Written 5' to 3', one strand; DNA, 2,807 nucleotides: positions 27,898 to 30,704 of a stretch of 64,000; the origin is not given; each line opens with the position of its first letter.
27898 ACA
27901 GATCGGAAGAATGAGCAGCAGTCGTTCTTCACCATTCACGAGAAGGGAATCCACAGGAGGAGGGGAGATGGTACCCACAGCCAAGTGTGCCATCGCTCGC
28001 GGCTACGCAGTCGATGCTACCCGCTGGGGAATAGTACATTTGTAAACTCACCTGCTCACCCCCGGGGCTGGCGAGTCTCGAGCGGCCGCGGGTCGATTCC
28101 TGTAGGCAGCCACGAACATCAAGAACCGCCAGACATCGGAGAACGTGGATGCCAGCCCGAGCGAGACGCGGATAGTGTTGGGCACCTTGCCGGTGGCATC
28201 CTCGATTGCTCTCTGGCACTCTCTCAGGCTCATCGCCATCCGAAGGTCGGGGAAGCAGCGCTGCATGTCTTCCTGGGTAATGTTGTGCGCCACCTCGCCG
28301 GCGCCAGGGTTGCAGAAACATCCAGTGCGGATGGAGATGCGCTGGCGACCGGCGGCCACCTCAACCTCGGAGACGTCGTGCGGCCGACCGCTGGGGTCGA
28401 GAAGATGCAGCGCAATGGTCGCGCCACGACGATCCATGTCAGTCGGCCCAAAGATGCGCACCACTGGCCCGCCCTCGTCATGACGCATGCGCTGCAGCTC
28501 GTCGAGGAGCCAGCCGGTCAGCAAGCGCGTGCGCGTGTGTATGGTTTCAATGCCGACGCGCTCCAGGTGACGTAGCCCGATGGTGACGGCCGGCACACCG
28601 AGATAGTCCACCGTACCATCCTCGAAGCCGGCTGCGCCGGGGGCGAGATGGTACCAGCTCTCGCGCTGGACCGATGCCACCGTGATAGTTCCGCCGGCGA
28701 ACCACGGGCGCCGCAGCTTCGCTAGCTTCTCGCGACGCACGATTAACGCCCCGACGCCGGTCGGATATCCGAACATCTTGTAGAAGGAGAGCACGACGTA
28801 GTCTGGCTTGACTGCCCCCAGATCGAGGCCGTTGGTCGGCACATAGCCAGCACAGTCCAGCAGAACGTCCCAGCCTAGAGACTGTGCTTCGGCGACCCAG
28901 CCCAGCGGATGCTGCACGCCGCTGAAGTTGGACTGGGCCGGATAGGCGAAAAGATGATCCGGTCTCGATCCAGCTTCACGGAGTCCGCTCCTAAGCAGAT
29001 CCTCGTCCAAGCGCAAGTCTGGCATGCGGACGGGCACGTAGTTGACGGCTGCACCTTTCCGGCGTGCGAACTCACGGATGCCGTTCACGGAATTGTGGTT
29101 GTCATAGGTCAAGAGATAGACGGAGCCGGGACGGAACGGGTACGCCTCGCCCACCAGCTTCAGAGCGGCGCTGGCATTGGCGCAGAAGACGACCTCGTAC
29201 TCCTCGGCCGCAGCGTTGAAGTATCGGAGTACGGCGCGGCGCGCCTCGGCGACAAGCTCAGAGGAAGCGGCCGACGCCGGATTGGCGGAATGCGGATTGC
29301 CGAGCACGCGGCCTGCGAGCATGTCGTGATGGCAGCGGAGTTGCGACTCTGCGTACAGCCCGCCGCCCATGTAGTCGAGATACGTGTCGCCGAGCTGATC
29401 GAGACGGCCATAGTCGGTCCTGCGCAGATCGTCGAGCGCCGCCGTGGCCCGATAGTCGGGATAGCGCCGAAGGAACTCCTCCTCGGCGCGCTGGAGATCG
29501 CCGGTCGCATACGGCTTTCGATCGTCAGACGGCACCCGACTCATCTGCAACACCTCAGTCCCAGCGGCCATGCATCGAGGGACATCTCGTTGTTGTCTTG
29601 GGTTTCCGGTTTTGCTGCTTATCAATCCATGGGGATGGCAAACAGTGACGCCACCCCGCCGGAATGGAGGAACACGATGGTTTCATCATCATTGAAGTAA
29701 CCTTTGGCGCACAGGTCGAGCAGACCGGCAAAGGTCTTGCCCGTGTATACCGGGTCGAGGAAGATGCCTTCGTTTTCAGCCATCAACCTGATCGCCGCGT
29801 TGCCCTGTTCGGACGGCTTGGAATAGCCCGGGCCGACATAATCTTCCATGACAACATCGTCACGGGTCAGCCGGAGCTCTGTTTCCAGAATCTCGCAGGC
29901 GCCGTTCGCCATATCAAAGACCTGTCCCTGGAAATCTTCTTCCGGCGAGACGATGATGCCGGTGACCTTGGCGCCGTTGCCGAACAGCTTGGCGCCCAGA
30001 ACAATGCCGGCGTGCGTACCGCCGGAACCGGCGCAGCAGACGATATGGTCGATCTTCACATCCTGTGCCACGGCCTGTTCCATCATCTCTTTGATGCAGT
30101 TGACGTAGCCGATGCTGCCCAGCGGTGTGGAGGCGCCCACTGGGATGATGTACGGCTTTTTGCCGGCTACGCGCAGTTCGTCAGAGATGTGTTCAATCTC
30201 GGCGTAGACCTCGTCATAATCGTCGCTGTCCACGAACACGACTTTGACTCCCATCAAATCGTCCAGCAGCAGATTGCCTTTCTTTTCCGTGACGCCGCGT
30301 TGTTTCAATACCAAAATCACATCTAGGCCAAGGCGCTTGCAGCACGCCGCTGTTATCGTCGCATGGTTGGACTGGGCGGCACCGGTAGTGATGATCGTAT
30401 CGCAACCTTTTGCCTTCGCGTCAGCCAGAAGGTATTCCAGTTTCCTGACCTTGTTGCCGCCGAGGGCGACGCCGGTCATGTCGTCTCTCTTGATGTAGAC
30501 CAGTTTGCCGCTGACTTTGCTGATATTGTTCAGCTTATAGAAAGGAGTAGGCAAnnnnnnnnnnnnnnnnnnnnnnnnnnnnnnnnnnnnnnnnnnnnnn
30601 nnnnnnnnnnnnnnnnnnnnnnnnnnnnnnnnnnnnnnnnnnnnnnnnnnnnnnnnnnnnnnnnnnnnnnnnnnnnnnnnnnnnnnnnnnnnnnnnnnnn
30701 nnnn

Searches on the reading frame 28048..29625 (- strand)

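Call 3: search_protein_families(library=pfam, proteins=[window:28048-29625:-], max_evalue=0.01)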
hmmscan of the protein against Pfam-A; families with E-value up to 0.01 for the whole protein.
window:28048-29625:- (525 aa): 1 family
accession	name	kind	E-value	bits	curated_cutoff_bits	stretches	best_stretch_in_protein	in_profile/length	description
PF00266.25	Aminotran_5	-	3e-33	115.7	21.5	1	107-501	26-371/371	Aminotransferase class-V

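Call 4: search_protein_families(library=ncbifam, proteins=[window:28048-29625:-], max_evalue=0.01)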
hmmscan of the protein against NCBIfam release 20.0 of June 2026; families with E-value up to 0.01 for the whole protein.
window:28048-29625:- (525 aa): 12 families
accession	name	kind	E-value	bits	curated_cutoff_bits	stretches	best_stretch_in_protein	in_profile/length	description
TIGR01979.1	sufS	subfamily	3.6e-36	124.9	475.1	1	117-439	56-362/403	SufS family cysteine desulfurase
TIGR01977.1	am_tr_V_EF2568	hypoth_equivalog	2.6e-20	72.8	377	1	117-445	38-344/376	cysteine desulfurase family protein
NF006791.0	PRK09295.1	equivalog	6.7e-20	71.5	661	1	118-438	62-364/406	cysteine desulfurase SufS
NF041166.1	f2_encap_cargo1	exception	3.6e-18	66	800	1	114-380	279-541/623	family 2A encapsulin nanocompartment cargo protein cysteine desulfurase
TIGR01976.1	am_tr_V_VC1184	hypoth_equivalog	1.4e-16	60.8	352.35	1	75-307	13-242/401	cysteine desulfurase-like protein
NF040779.1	Sec_lyase_SclA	exception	2.5e-16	59.6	525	1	119-450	39-349/378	selenocysteine lyase SclA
NF008126.0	PRK10874.1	equivalog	2e-10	40.3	607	1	81-373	21-308/401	cysteine desulfurase CsdA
NF010611.0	PRK14012.1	equivalog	2.8e-06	26.5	548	1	82-305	8-229/406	IscS subfamily cysteine desulfurase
TIGR02006.1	IscS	equivalog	3e-06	26.5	643.2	1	82-307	6-227/402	IscS subfamily cysteine desulfurase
TIGR04343.1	egtE_PLP_lyase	equivalog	4.9e-06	25.6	400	1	125-314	55-232/370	ergothioneine biosynthesis PLP-dependent enzyme EgtE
TIGR03402.1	FeS_nifS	equivalog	6.2e-06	25.2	530.75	1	107-299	26-213/379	cysteine desulfurase NifS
TIGR03235.1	DNA_S_dndA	equivalog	0.00025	20.4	480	1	108-312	26-229/353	cysteine desulfurase DndA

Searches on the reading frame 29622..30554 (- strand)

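Call 3: search_protein_families(library=pfam, proteins=[window:29622-30554:-], max_evalue=0.01)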
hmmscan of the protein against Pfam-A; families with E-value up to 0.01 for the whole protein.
window:29622-30554:- (310 aa): 2 families
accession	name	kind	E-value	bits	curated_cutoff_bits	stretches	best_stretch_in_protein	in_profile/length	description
PF00291.31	PALP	-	1.3e-50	172.9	35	1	2-299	7-295/295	Pyridoxal-phosphate dependent enzyme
PF03853.21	YjeF_N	-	0.0075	16.7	24.9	0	153-212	15-70/169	YjeF-related protein N-terminus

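Call 4: search_protein_families(library=ncbifam, proteins=[window:29622-30554:-], max_evalue=0.01)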
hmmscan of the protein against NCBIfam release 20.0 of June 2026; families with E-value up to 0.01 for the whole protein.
window:29622-30554:- (310 aa): 25 families
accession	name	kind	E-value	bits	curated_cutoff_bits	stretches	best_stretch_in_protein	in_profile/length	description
NF052482.1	sulfolyase_CuyA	equivalog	2.2e-104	348.9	450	1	2-306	15-326/332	D-cysteate sulfo-lyase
TIGR01275.1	ACC_deam_rel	subfamily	1.8e-94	316.6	289.4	1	1-306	6-316/321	pyridoxal phosphate-dependent enzymes, D-cysteine desulfhydrase family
NF052537.1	CoM_syn_XcbE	exception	2.1e-83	280.2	450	1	2-306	15-322/322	coenzyme M biosynthesis enzyme XcbE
NF010646.0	PRK14045.1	equivalog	1.4e-81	274.3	550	1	3-305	22-319/329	1-aminocyclopropane-1-carboxylate deaminase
NF003030.0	PRK03910.1-3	equivalog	9.2e-80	268.3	429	1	2-307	22-331/338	D-cysteine desulfhydrase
NF003032.0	PRK03910.1-5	equivalog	1.8e-74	250.8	469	1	2-306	19-325/330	D-cysteine desulfhydrase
NF003029.0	PRK03910.1-1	equivalog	2.1e-69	234.4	610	1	2-306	18-323/328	D-cysteine desulfhydrase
TIGR01274.1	ACC_deam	equivalog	2.7e-63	214.2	392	1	2-306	14-329/337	1-aminocyclopropane-1-carboxylate deaminase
TIGR00263.1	trpB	equivalog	3.1e-09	36.4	392.45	1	2-184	50-235/385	tryptophan synthase subunit beta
TIGR01124.1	ilvA_2Cterm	equivalog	2.4e-08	33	411.3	1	3-200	18-199/499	threonine ammonia-lyase, biosynthetic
TIGR02079.1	THD1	equivalog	9.2e-08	31.3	440.55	1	2-185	16-187/410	threonine ammonia-lyase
NF006390.0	PRK08639.1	equivalog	2e-07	30.3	421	1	2-191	25-201/418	threonine ammonia-lyase IlvA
NF007989.0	PRK10717.1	equivalog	8.7e-07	28.3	387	1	3-204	15-212/334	cysteine synthase A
TIGR01127.1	ilvA_1Cterm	equivalog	1.8e-06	27.2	378.75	1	3-201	1-182/380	threonine ammonia-lyase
NF006674.0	PRK09224.1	subfamily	2.9e-06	26.2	577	1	3-200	26-207/508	threonine ammonia-lyase IlvA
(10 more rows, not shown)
